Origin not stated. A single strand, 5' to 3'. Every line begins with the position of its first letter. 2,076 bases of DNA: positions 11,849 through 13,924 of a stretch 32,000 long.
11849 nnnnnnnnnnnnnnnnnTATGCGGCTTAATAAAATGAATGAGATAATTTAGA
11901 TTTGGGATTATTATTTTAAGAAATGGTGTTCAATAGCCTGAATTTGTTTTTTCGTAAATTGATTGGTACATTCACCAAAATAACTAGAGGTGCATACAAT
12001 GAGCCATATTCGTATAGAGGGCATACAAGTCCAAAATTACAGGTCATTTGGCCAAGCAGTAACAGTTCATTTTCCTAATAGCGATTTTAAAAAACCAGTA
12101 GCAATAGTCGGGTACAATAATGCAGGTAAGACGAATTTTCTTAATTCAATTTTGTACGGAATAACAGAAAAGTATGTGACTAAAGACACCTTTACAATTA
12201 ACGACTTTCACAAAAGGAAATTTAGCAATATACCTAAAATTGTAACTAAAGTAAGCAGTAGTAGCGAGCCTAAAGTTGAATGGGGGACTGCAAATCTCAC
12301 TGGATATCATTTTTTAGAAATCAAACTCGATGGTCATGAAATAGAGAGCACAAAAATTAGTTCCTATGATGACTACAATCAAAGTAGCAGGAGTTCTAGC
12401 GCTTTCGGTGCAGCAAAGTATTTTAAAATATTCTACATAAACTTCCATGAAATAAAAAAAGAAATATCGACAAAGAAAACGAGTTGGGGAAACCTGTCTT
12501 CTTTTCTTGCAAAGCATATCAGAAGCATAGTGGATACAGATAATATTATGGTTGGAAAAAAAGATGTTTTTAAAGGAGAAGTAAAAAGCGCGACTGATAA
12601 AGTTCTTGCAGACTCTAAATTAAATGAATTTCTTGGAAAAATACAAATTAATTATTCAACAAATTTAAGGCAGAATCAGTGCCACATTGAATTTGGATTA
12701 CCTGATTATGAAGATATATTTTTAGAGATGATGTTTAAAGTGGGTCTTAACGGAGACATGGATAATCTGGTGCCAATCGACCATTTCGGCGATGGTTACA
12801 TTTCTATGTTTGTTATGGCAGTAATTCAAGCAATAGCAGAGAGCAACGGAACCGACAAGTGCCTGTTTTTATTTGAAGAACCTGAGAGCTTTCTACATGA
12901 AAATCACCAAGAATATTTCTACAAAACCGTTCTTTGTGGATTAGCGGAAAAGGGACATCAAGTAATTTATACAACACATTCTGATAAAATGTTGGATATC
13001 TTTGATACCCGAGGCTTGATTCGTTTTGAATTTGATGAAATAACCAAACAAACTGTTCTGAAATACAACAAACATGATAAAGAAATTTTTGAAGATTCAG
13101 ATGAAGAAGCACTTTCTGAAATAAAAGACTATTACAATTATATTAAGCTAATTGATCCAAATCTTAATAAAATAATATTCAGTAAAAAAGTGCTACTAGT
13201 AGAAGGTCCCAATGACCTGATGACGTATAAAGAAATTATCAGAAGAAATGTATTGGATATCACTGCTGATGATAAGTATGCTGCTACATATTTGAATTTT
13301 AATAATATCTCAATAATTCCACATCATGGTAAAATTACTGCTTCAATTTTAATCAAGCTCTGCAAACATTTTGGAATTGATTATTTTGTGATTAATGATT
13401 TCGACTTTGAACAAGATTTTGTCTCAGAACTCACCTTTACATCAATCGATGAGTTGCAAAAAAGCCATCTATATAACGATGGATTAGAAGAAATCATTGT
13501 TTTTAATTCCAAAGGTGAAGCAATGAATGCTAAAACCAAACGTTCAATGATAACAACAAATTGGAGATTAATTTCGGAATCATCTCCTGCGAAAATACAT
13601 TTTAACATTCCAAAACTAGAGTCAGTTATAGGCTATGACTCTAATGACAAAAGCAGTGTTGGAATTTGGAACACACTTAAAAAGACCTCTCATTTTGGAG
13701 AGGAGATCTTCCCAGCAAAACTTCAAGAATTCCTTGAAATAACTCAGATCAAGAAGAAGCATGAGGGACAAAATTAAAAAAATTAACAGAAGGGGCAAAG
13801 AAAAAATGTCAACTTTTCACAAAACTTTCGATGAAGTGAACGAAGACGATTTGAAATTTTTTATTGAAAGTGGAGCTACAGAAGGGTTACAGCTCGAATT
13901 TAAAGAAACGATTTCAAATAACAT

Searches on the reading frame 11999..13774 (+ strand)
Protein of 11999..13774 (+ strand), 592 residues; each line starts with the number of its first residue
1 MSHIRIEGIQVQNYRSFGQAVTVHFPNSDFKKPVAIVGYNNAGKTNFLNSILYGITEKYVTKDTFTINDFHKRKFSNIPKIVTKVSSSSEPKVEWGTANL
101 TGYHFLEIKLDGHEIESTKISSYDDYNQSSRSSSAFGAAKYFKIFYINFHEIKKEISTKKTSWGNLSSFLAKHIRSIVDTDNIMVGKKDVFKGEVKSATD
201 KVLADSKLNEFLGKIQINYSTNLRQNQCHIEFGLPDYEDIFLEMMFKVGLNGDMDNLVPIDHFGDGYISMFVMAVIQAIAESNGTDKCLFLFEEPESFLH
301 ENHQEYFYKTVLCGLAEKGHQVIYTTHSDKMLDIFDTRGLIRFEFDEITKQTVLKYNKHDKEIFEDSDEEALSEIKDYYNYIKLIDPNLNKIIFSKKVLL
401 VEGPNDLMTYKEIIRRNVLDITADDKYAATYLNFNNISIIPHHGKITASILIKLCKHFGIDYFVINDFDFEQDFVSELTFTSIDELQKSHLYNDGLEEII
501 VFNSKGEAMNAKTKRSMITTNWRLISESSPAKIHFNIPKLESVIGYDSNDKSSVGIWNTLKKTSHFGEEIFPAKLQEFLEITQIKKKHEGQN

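Call 4: search_protein_families(library=pfam, proteins=[window:11999-13774:+], max_evalue=0.01)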
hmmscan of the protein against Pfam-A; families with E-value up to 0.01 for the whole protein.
window:11999-13774:+ (592 aa): 6 families
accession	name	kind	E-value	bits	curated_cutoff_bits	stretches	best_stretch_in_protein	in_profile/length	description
PF13175.12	AAA_15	-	1.7e-18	67.8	32.1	2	157-331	213-373/374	AAA ATPase domain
PF13304.12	AAA_21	-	7.1e-12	46.4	27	1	35-333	3-304/304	AAA domain, putative AbiEii toxin, Type IV TA system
PF20469.4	OLD-like_TOPRIM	-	4.8e-11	43.5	23.2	1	393-469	1-67/67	Overcoming lysogenization defect protein-like, TOPRIM domain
PF02463.25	SMC_N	-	1.5e-09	38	40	1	6-58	2-51/220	RecF/RecN/SMC N terminal domain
PF13476.12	AAA_23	-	5.6e-07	30.8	27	1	9-160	2-129/201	AAA domain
PF01926.29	MMR_HSR1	-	0.00068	20.2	21.9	1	34-76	2-42/113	50S ribosome-binding GTPase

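Call 5: search_protein_families(library=padloc, proteins=[window:11999-13774:+], max_evalue=0.01)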
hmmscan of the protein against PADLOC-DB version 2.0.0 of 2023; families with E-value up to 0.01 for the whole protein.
window:11999-13774:+ (592 aa): 53 families (the best 25 are shown)
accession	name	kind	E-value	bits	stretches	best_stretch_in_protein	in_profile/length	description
PDLC02358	Old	-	2.4e-33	113.8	1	4-477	2-456/578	Old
PDLC02979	AriA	-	2.8e-17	61.6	1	6-331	3-372/373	-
PDLC00070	GajA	-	1.4e-16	58.2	2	267-491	272-471/596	AAA ATPase domain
PDLC00081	GajA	-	7.6e-16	55.9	1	5-475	2-440/574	AAA ATPase domain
PDLC00096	GajA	-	3.5e-15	53.8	2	220-420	225-411/630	AAA ATPase domain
PDLC00067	GajA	-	4.6e-15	53.1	2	271-502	289-491/604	AAA ATPase domain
PDLC02335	AbiLi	-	6.9e-15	52.9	1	9-340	53-243/326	AbiLi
PDLC00082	GajA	-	7.2e-15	52.4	1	288-506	374-568/694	AAA ATPase domain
PDLC04135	mad3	-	7.9e-15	53.3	1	5-336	1-332/374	mads_3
PDLC00086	GajA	-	1.4e-14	51.9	1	253-511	272-502/600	AAA ATPase domain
PDLC00066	GajA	-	1.5e-14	51.5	1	264-472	253-436/567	AAA ATPase domain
PDLC03878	NsnB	-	1.5e-13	49.3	1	27-335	17-284/345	-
PDLC00091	GajA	-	3.6e-13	47.2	1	6-444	3-436/627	AAA ATPase domain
PDLC00093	GajA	-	6.7e-13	46.2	2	289-500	384-558/736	AAA ATPase domain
PDLC00073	GajA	-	2.1e-12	44.8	1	187-440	174-431/589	AAA ATPase domain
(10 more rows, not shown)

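Call 7: search_protein_families(library=ncbifam, proteins=[window:11999-13774:+], max_evalue=0.01)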
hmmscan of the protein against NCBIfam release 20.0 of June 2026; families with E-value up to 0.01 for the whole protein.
window:11999-13774:+ (592 aa): 3 families
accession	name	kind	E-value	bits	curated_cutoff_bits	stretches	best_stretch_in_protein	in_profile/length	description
TIGR00611.2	recf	equivalog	6.8e-05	22.2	172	0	7-54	2-44/339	DNA replication/repair protein RecF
NF047739.1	antiphage_MADS3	equivalog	0.0014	17.9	420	0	248-359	304-406/427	methylation-associated defense system AAA family ATPase MAD3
TIGR02169.1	SMC_prok_A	equivalog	0.0039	14.9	729.4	1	6-53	2-45/1165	chromosome segregation protein SMC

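Call 18: find_homologous_proteins(query=window:11999-13774:+, max_evalue=1e-10)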
Query window:11999-13774:+ (592 aa): 568 proteins with E <= 1e-10 among 8000 candidates; the best 120 are listed.
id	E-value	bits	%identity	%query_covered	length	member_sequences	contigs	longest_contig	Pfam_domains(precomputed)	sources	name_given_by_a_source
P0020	0.0e+0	1333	100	100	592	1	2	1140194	PF20469.5,PF13175.13,PF13476.13,PF02463.26,PF13304.13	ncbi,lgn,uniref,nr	ncbi:Predicted ATP-dependent endonuclease of the OLD family, contains P-loop ATPase and TOPRIM domai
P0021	0.0e+0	1258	94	100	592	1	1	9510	PF20469.5,PF13175.13,PF02463.26,PF13304.13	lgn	-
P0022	0.0e+0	1218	92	99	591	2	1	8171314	PF20469.5,PF13175.13,PF02463.26,PF13304.13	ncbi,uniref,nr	ncbi:putative ATP-dependent endonuclease of OLD family [Paenibacillus sp. V4I3]|uniref:ATP-dependent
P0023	0.0e+0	1173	89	99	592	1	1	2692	PF20469.5,PF13175.13,PF02463.26,PF13304.13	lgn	-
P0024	0.0e+0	1071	81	99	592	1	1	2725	PF20469.5,PF13175.13,PF02463.26,PF13304.13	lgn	-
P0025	0.0e+0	1061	80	99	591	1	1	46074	PF20469.5,PF13175.13,PF02463.26,PF13304.13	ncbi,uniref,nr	ncbi:ATP-dependent nuclease [Brevibacillus halotolerans]|uniref:ATP-dependent nuclease n=1 Tax=Brevi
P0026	0.0e+0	1042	78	99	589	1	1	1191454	PF20469.5,PF13175.13,PF13476.13,PF02463.26,PF13304.13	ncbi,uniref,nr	ncbi:ATP-dependent nuclease [Brevibacillus brevis]|uniref:ATP-dependent nuclease n=1 Tax=Brevibacill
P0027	0.0e+0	1029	78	99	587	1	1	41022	PF20469.5,PF13175.13,PF13476.13,PF02463.26,PF13304.13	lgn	-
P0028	0.0e+0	1025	76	99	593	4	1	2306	PF01926.30,PF20469.5,PF13175.13,PF13476.13,PF02463.26,PF13304.13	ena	-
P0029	0.0e+0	1017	76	99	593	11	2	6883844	PF20469.5,PF13175.13,PF02463.26,PF13304.13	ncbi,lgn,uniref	ncbi:ATP-dependent nuclease [Paenibacillus sp. FSL L8-0494]|uniref:ATP-dependent nuclease n=1 Tax=Pa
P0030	0.0e+0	1012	75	99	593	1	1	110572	PF20469.5,PF13175.13,PF13476.13,PF02463.26,PF13304.13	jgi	-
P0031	0.0e+0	1012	76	99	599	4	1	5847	PF20469.5,PF13175.13,PF13476.13,PF02463.26,PF13304.13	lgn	-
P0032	8.0e-294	994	75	99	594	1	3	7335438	PF20469.5,PF13175.13,PF13476.13,PF02463.26,PF13304.13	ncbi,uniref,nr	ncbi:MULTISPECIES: ATP-dependent nuclease [Paenibacillus]|uniref:ATP-dependent nuclease n=1 Tax=Paen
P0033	6.7e-289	978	73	99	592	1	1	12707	PF20469.5,PF13175.13,PF13476.13,PF02463.26,PF13304.13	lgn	-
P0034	2.0e-288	976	72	99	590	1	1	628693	PF20469.5,PF13175.13,PF13476.13,PF02463.26,PF13304.13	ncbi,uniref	ncbi:ATP-dependent nuclease [Paenibacillus sp. NRS-1760]|uniref:ATP-dependent nuclease n=2 Tax=Paeni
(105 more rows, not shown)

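Call 20: find_related_loci(query=A1, collection=genome_contigs, flank=7000)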
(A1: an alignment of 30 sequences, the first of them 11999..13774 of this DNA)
Query A1 (592 aa) in genome_contigs; peptide patterns used: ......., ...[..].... (x = any residue, [..] = any of these).
333 stretches matched a pattern; 202 encode a relative of the query (tblastn E <= 1e-3); the best 80 are kept; 78 distinct loci.
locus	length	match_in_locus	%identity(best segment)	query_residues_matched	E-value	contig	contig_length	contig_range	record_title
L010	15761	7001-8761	91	1-587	0e+0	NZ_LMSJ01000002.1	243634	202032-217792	Paenibacillus sp. Soil766 contig_10, whole genome shotgun sequence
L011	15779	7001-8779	76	1-588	0e+0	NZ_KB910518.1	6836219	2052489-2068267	Paenibacillus sp. HW567 B212DRAFT_scaffold1.1, whole genome shotgun sequence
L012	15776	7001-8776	75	1-587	0e+0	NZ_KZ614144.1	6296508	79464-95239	Paenibacillus castaneae strain DSM 19417 Scaffold1, whole genome shotgun sequence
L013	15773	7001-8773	66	1-585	0e+0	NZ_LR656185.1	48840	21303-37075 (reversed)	Bacillus marasmi strain Marseille-P3556, whole genome shotgun sequence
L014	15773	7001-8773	65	1-585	0e+0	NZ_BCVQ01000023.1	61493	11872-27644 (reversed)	Rossellomorea vietnamensis NBRC 101237, whole genome shotgun sequence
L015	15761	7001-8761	92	1-587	0e+0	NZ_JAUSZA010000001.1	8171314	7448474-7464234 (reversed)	Paenibacillus sp. V4I3 strain W1.09-140 V4I3 Ga0505338_01, whole genome shotgun sequence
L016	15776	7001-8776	65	1-591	0e+0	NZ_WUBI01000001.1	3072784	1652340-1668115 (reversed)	Paenibacillus dendrobii strain HJL G12 NODE_1, whole genome shotgun sequence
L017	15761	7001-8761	65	1-586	0e+0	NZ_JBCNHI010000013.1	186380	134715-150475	Paenibacillus jamilae strain NRS-1303 NRS_1303_contig_0000013, whole genome shotgun sequence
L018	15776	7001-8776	64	1-591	0e+0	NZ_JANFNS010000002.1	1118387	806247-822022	Saccharibacillus sp. JS10 NODE_2_length_1118387_cov_38.097771, whole genome shotgun sequence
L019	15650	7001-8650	62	1-581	0e+0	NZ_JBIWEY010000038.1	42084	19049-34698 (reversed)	Lysinibacillus sp. NPDC096418 NPDC096418_263_G6.ctg-0038, whole genome shotgun sequence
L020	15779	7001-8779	76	1-588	0e+0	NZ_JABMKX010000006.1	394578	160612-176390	Paenibacillus tritici strain LMG 29502 NODE_6_length_394578_cov_22.223609, whole genome shotgun sequence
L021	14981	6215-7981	59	1-589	0e+0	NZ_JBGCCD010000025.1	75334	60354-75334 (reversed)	Lysinibacillus sp. RC79 Ga0573087_25, whole genome shotgun sequence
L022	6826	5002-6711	58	1-584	0e+0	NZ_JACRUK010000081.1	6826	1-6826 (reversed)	Flavobacterium muglaense strain F-60 Seq81, whole genome shotgun sequence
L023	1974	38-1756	58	1-586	0e+0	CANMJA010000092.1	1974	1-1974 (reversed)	uncultured Tenacibaculum sp. isolate 4-619-3Z.fasta genome assembly, contig: NODE_92, whole genome shotgun sequence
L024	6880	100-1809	57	1-584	0e+0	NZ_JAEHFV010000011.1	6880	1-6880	Flavobacterium agrisoli strain SE-1-e NODE_11_length_6880_cov_40.536087, whole genome shotgun sequence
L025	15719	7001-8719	58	1-586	0e+0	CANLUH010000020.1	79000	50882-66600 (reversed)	uncultured Flavobacteriaceae bacterium isolate 2-583A.fasta genome assembly, contig: NODE_20, whole genome shotgun seque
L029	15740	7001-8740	57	1-579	0e+0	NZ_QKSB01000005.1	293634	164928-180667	Putridiphycobacter roseus strain SM1701 SM1701_scaffold5, whole genome shotgun sequence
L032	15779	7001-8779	55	1-590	0e+0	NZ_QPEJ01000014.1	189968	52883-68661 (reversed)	Polaribacter sp. WD7 contig14, whole genome shotgun sequence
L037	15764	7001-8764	55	1-583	0e+0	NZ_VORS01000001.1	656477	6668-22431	Polaribacter sp. IC073 NODE_1_length_656477_cov_208.936, whole genome shotgun sequence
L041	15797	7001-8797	53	1-588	0e+0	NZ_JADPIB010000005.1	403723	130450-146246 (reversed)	Aureivirga marina strain LMG 26721 contig5, whole genome shotgun sequence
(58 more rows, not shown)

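Call 26: search_protein_families(library=pfam, alignment_id=A2, max_evalue=0.001)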
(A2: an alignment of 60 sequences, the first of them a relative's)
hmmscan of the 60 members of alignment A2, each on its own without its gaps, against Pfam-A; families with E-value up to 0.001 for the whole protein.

A. member 1, L010:9006-10136:+ (377 aa): 1 family
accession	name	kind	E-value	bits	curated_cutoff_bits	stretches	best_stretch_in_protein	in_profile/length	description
PF04326.19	SLFN_AlbA_2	-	6.8e-17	62.5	25.3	1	29-146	1-116/118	Schlafen, AlbA_2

B. families by the number of members that match (of 60 scanned): 58 families (the first 25 are shown)
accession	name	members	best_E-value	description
PF13175.12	AAA_15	3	8.4e-83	AAA ATPase domain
PF03235.19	GmrSD_N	3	2.9e-34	GmrSD restriction endonuclease, N-terminal domain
PF14281.12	PDDEXK_4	3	4.4e-27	PD-(D/E)XK nuclease superfamily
PF04326.19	SLFN_AlbA_2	3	6.7e-17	Schlafen, AlbA_2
PF13304.12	AAA_21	3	6.2e-16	AAA domain, putative AbiEii toxin, Type IV TA system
PF02463.25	SMC_N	3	2.5e-06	RecF/RecN/SMC N terminal domain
PF19570.5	DUF6088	2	1.4e-62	Family of unknown function (DUF6088)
PF02735.22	Ku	2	8.1e-58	Ku70/Ku80 beta-barrel domain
PF04313.20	HSDR_N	2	1.9e-28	Type I restriction enzyme R protein N terminus (HSDR_N)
PF04851.21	ResIII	2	1e-17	Type III restriction enzyme, res subunit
PF13310.11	Virulence_RhuM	1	1e-108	Virulence protein RhuM family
PF11867.13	T1RH-like_C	1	7.2e-92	Type I restriction enzyme HindI endonuclease subunit-like, C-terminal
PF18766.7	SWI2_SNF2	1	1.5e-54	SWI2/SNF2 ATPase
PF02129.25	Peptidase_S15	1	1.6e-44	X-Pro dipeptidyl-peptidase (S15 family)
PF12706.13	Lactamase_B_2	1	1.3e-35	Beta-lactamase superfamily domain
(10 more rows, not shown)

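Call 27: search_protein_families(library=pfam, alignment_id=A3, max_evalue=0.001)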
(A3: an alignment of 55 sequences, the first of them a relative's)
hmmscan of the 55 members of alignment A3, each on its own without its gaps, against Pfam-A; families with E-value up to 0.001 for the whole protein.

A. member 1, L010:5898-6788:+ (297 aa): 0 families

B. families by the number of members that match (of 55 scanned): 42 families (the first 25 are shown)
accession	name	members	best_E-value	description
PF01420.25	Methylase_S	12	7.2e-44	Type I restriction modification DNA specificity domain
PF13676.11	TIR_2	3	3.1e-16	TIR domain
PF12008.13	EcoR124_C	2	1.2e-68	Type I restriction and modification enzyme - subunit R C terminal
PF18766.7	SWI2_SNF2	2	1.1e-66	SWI2/SNF2 ATPase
PF22679.2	T1R_D3-like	2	2.5e-56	Type I restriction enzyme subunit R domain 3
PF04851.21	ResIII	2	1.6e-42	Type III restriction enzyme, res subunit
PF04313.20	HSDR_N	2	6.1e-39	Type I restriction enzyme R protein N terminus (HSDR_N)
PF06114.19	Peptidase_M78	2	1.8e-21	IrrE N-terminal-like domain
PF00270.35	DEAD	2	6.9e-11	DEAD/DEAH box helicase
PF01381.28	HTH_3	2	8e-11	Helix-turn-helix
PF12844.13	HTH_19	2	4.6e-10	Helix-turn-helix domain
PF13560.12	HTH_31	2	4.7e-06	Helix-turn-helix domain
PF01582.25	TIR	2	4.2e-05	TIR domain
PF00176.29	SNF2-rel_dom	2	4.4e-05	SNF2-related domain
PF13413.12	HTH_25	2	0.00072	Helix-turn-helix domain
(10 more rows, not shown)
